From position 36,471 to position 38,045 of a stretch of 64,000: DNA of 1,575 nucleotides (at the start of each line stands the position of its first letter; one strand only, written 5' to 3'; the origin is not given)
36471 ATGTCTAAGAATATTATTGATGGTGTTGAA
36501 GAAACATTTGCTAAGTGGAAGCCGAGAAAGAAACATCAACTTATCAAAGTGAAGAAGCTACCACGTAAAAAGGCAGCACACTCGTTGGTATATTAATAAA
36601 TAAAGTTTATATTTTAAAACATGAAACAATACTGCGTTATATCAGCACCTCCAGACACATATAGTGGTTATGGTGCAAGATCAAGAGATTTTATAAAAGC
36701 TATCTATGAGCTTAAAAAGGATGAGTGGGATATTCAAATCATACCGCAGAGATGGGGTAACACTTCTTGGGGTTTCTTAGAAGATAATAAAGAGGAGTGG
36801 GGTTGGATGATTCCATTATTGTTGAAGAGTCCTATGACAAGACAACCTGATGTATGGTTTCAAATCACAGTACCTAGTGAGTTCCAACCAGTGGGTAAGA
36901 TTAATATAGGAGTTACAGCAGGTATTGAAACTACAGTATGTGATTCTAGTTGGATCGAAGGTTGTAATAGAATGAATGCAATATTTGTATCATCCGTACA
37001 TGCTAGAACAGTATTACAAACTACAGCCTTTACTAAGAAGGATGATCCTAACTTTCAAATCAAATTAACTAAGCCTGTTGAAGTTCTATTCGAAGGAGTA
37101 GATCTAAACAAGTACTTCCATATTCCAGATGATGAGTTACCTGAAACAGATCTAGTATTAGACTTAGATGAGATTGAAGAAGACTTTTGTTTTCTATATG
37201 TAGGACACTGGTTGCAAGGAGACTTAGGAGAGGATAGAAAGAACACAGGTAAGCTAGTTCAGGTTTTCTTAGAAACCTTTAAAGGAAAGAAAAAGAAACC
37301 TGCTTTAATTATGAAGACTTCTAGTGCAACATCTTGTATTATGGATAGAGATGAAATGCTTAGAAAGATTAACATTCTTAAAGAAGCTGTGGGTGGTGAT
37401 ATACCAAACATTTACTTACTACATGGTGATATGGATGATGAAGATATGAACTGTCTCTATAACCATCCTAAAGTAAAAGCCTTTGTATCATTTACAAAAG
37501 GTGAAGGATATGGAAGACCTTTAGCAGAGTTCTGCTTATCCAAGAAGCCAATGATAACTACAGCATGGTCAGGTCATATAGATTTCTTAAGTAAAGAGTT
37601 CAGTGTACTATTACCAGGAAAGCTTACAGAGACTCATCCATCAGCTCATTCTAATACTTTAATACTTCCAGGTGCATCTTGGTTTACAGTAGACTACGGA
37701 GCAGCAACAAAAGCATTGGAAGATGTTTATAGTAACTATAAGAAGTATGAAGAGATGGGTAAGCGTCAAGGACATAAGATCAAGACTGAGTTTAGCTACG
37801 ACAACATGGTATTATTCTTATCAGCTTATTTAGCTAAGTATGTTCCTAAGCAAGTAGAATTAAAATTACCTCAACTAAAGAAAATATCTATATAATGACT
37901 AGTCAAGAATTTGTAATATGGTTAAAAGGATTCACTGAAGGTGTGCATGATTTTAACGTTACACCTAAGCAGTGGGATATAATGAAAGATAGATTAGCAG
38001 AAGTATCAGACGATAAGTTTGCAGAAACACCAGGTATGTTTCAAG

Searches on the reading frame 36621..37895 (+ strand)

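Call 12: search_protein_families(library=phrogs, proteins=[window:36621-37895:+], max_evalue=0.00001)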
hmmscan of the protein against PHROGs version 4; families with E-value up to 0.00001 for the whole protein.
window:36621-37895:+ (424 aa): 1 family
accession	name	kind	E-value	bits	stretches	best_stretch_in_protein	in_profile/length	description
phrog_2170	-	moron, auxiliary metabolic gene and host takeover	5.1e-13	49.8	1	135-397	135-362/374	glycosyltransferase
